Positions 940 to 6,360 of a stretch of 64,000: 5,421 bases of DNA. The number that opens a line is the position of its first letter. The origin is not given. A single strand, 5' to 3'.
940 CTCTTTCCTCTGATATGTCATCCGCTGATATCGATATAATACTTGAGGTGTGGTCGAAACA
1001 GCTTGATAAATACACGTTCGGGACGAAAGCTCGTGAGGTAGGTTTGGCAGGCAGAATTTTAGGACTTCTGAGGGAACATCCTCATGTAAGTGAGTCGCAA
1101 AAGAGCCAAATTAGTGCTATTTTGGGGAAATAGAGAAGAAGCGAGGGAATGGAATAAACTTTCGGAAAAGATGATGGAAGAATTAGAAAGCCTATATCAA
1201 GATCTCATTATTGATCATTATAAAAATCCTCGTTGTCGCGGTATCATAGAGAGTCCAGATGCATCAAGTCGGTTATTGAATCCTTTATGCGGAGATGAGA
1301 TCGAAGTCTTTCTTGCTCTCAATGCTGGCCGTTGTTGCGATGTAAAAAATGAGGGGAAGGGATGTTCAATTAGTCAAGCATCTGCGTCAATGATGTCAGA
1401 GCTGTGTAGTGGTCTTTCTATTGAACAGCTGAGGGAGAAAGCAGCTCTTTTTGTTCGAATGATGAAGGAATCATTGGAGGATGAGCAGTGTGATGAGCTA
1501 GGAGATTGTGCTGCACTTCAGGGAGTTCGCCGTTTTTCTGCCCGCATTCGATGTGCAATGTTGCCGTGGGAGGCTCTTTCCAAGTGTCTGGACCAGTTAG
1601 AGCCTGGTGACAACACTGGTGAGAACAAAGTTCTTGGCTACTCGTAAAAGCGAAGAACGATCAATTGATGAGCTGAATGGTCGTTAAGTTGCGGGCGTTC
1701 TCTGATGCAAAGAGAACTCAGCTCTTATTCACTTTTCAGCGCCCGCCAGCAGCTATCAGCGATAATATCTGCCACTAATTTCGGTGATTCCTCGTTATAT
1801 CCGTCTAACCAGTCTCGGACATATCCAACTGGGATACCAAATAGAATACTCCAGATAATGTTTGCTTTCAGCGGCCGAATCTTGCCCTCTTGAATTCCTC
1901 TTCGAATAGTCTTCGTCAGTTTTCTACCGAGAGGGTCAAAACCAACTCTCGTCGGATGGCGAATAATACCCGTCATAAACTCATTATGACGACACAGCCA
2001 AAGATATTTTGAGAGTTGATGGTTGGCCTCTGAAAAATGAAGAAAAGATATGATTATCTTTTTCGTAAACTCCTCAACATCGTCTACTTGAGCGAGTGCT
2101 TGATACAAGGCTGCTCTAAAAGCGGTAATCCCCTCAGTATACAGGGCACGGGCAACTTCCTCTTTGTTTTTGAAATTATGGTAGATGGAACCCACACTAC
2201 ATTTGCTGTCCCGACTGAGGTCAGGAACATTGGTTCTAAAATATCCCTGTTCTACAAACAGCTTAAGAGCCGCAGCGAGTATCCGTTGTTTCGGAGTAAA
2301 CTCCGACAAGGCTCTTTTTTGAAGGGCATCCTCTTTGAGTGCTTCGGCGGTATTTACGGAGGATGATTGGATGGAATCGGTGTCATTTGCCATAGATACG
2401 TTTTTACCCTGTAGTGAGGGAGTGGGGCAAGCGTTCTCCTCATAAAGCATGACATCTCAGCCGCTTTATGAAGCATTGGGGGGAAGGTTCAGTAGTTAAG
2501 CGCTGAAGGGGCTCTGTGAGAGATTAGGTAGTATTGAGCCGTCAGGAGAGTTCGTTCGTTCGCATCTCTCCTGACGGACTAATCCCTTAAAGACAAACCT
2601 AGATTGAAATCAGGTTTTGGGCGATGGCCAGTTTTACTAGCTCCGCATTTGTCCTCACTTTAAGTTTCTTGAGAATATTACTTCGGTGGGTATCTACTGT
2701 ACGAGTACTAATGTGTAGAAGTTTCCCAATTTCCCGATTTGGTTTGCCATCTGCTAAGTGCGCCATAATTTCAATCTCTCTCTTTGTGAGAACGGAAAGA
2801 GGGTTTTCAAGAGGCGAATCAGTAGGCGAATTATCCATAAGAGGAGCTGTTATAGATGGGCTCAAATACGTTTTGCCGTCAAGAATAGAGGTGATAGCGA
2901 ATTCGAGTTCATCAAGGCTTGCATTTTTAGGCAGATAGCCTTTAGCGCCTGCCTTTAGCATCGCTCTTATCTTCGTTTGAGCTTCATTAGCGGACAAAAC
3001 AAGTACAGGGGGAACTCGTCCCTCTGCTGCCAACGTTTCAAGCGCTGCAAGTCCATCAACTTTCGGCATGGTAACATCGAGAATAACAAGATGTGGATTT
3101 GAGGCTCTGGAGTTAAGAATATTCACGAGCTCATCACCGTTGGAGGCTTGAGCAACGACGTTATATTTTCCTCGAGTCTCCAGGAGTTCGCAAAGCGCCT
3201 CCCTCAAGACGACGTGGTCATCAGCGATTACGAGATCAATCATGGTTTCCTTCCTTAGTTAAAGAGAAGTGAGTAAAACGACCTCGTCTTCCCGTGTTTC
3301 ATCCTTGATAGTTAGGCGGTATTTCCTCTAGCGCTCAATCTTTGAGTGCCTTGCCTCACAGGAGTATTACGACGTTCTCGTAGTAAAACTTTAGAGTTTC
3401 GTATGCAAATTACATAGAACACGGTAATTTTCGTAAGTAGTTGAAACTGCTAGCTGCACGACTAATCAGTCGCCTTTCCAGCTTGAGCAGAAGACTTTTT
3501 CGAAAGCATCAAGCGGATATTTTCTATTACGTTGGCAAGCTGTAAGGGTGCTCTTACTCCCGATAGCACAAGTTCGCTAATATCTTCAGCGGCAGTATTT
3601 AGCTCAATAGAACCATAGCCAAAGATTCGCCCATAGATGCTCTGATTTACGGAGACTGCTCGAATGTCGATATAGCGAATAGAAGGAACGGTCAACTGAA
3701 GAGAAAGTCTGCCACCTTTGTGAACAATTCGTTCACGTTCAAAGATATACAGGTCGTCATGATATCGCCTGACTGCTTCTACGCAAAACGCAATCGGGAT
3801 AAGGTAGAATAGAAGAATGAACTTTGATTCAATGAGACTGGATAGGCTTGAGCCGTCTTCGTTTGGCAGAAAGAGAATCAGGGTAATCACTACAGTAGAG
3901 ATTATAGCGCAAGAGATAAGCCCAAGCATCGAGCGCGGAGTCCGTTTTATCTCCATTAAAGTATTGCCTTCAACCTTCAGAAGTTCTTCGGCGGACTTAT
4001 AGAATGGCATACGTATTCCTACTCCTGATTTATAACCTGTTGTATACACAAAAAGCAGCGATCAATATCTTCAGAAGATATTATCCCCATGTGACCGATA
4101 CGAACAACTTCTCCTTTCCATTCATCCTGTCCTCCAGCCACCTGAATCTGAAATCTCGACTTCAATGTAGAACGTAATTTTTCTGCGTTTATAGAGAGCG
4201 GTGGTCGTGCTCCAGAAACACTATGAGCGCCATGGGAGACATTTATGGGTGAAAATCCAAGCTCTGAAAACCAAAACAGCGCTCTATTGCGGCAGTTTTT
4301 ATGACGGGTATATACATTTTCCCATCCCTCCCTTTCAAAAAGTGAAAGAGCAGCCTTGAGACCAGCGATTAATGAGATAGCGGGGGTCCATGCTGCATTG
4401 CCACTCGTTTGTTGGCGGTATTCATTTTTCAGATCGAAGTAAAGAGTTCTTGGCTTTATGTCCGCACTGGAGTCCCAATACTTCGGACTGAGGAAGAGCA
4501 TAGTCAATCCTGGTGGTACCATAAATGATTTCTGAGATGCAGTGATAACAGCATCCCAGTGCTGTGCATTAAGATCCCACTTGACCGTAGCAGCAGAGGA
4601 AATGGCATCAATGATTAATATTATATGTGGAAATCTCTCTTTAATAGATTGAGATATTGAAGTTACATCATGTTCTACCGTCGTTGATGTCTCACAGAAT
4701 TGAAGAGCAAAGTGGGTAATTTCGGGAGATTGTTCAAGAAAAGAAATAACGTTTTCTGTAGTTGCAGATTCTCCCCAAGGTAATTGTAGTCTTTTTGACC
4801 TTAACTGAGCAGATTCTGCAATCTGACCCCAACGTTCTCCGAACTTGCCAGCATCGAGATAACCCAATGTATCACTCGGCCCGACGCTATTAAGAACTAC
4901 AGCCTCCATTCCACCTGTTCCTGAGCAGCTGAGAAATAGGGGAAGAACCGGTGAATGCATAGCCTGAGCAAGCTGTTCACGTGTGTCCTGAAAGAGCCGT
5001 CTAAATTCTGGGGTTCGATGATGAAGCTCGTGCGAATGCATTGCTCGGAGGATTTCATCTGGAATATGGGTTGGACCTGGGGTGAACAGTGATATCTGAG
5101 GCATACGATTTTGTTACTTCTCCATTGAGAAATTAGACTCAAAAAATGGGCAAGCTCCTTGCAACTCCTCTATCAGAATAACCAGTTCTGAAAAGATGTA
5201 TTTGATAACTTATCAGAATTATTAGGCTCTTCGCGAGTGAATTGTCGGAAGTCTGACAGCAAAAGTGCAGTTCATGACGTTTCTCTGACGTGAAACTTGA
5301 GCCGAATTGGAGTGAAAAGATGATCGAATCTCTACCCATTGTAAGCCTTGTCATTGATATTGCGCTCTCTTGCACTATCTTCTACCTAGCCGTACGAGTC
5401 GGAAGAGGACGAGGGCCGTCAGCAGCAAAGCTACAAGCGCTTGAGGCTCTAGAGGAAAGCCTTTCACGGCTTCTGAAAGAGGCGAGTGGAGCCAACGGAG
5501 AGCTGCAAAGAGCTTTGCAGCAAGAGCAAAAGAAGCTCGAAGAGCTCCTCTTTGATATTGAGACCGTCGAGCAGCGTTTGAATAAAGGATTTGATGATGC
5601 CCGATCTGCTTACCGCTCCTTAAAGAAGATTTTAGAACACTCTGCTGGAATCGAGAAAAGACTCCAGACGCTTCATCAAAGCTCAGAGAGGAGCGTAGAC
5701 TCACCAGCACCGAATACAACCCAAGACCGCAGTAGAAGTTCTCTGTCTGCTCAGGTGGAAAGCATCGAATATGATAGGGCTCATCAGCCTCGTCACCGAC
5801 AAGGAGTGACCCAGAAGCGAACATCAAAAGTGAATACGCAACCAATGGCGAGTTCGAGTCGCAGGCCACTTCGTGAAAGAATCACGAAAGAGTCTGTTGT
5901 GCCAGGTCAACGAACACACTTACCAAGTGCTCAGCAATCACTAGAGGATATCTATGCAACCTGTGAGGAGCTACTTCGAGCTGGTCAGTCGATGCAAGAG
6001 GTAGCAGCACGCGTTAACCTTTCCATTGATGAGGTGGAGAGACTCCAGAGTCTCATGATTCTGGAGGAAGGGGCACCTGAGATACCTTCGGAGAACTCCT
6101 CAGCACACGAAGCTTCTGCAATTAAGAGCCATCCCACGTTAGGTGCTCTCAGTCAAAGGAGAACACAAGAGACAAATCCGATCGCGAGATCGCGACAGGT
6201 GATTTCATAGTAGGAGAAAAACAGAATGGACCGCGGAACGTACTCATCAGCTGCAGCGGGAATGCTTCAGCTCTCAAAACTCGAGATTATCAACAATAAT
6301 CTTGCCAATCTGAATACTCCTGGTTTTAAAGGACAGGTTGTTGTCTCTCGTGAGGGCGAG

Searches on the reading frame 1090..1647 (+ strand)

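Call 45: search_protein_families(library=pfam, proteins=[window:1090-1647:+], max_evalue=0.0001)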
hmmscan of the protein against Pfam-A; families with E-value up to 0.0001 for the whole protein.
window:1090-1647:+ (185 aa): 1 family
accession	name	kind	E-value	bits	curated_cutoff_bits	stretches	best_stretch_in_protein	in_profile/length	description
PF01592.21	NifU_N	-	1.6e-23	83.7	22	1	36-155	2-126/127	NifU-like N terminal domain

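Call 73: search_protein_families(library=ncbifam, proteins=[window:1090-1647:+], max_evalue=0.1)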
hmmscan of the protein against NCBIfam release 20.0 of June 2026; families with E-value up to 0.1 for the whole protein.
window:1090-1647:+ (185 aa): 4 families
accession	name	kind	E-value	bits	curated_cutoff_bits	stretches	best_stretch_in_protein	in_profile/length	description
TIGR01994.1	SUF_scaf_2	equivalog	1.7e-42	144.7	92.5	1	32-167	1-136/137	Fe-S cluster assembly sulfur transfer protein SufU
TIGR03419.1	NifU_clost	equivalog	5.6e-17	62.3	187.9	1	36-115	1-80/121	Fe-S cluster assembly scaffold protein NifU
TIGR01999.1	iscU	equivalog_domain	3.6e-08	33.5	192.4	1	36-115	1-84/124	Fe-S cluster assembly scaffold IscU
TIGR02000.1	NifU_proper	equivalog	0.0005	19.6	273.3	1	36-113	4-83/290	Fe-S cluster assembly protein NifU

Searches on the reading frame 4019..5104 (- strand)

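Call 45: search_protein_families(library=pfam, proteins=[window:4019-5104:-], max_evalue=0.0001)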
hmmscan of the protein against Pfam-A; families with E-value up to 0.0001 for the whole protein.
window:4019-5104:- (361 aa): 1 family
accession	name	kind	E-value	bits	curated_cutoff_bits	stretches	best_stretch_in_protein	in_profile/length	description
PF00266.25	Aminotran_5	-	9.1e-16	58.2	21.5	1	6-325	3-338/371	Aminotransferase class-V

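Call 73: search_protein_families(library=ncbifam, proteins=[window:4019-5104:-], max_evalue=0.1)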
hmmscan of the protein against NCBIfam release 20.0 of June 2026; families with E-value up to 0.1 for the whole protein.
window:4019-5104:- (361 aa): 8 families
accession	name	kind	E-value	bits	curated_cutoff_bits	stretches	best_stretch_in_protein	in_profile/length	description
NF045640.1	AspGlyoxATaseBhcA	equivalog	5.1e-56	190.3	650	1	4-343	5-349/395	L-aspartate--glyoxylate aminotransferase BhcA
TIGR03301.1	PhnW-AepZ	equivalog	2.8e-44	151.9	360.8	1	6-357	2-354/355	2-aminoethylphosphonate aminotransferase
NF046070.1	PyrdoxPyrvTramin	equivalog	2.8e-43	148.2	600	1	6-341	8-346/369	pyridoxamine--pyruvate transaminase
TIGR02326.1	transamin_PhnW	equivalog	6.4e-30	104.5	400.8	1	6-358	6-360/363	2-aminoethylphosphonate--pyruvate transaminase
NF010006.0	PRK13479.1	equivalog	1.2e-29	103.6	296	1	5-359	7-362/369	2-aminoethylphosphonate--pyruvate transaminase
TIGR01364.1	serC_1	equivalog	1e-05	24.6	443.6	1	8-224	5-225/358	phosphoserine transaminase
NF003764.0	PRK05355.1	equivalog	5.8e-05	22.2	253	1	25-228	37-228/357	3-phosphoserine/phosphohydroxythreonine transaminase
TIGR01977.1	am_tr_V_EF2568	hypoth_equivalog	0.053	12.5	377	0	150-206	159-213/376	cysteine desulfurase family protein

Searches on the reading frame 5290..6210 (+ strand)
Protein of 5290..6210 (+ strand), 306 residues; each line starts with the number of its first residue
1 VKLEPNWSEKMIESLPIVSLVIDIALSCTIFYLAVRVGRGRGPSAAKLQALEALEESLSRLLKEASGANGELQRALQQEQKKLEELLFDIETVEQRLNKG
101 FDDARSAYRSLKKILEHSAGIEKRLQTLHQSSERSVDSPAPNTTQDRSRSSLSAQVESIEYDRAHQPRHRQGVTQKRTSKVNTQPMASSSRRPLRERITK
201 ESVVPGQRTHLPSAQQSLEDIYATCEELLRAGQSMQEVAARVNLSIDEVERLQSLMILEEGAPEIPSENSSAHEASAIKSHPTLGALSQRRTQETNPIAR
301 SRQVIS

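Call 45: search_protein_families(library=pfam, proteins=[window:5290-6210:+], max_evalue=0.0001)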
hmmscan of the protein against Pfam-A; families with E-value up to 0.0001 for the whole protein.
window:5290-6210:+ (306 aa): 0 families

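Call 49: search_protein_families(library=pfam, proteins=[window:5290-6210:+], max_evalue=0.01)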
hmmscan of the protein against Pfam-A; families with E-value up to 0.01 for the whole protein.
window:5290-6210:+ (306 aa): 3 families
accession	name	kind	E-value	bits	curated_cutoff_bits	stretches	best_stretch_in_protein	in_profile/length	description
PF00015.26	MCPsignal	-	0.00013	22.3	34.6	1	61-134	80-153/172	Methyl-accepting chemotaxis protein (MCP) signalling domain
PF13542.12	HTH_Tnp_ISL3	-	0.005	16.7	27.4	0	223-251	18-45/51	Helix-turn-helix domain of transposase family ISL3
PF00804.31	Syntaxin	-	0.0053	17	26.7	1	56-155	2-97/157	Syntaxin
